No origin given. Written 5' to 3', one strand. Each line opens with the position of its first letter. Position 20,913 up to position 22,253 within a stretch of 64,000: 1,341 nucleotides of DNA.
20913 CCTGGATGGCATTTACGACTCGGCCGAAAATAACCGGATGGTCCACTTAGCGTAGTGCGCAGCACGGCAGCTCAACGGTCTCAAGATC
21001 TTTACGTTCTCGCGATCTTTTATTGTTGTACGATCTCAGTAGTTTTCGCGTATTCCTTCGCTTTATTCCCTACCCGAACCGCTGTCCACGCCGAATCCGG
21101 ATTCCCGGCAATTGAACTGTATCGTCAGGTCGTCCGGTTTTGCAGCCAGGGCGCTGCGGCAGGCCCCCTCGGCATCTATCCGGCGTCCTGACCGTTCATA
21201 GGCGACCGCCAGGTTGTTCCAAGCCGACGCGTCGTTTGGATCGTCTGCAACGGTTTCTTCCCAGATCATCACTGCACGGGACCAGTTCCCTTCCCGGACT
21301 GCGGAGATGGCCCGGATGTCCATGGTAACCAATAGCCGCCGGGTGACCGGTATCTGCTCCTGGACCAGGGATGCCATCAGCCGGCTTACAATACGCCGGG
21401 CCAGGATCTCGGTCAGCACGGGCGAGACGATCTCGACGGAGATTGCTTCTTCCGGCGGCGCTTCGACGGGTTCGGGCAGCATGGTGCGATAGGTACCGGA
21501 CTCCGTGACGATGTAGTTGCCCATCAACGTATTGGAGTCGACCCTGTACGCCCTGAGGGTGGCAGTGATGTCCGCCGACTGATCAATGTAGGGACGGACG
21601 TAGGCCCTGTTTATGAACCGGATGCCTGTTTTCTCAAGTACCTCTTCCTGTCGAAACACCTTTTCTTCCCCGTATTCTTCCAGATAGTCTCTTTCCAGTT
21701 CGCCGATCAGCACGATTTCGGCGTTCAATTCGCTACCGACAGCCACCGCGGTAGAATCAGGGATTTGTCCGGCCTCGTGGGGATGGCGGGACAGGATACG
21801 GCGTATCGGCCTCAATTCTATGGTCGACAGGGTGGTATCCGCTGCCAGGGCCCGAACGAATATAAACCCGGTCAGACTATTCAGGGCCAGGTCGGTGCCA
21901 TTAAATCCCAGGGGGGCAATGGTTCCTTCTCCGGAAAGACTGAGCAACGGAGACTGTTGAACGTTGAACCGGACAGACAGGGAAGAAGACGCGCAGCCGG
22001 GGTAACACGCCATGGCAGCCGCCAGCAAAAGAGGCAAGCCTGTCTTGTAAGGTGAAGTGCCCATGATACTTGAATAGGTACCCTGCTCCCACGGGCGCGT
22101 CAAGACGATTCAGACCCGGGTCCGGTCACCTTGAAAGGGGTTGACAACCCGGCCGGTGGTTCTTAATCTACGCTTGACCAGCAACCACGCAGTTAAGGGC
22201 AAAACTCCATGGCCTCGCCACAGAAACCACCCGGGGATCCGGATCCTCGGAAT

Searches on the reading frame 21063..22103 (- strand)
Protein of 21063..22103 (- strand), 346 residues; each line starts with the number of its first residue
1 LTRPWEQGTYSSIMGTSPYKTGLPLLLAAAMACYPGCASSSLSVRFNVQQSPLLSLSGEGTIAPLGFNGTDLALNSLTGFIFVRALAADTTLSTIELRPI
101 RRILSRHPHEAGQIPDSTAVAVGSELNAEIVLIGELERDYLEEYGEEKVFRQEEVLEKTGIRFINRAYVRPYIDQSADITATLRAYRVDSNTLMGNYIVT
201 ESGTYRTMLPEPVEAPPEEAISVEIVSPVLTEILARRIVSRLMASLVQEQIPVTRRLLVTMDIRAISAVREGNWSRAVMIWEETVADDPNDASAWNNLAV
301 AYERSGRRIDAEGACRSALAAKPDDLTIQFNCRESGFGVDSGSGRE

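Call 53: search_protein_families(library=pfam, max_evalue=0.00001, proteins=[window:21063-22103:-])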
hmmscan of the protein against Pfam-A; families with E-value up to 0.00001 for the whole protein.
window:21063-22103:- (346 aa): 3 families
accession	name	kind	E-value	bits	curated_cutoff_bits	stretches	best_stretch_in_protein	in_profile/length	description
PF13432.12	TPR_16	-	1.8e-08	35.1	32.7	1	265-325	4-64/65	Tetratricopeptide repeat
PF13428.12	TPR_14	-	2.9e-06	27.8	23.5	0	293-329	2-38/44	Tetratricopeptide repeat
PF19867.5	DUF6340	-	3.9e-06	26.7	26.4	1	170-304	121-256/258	Family of unknown function (DUF6340)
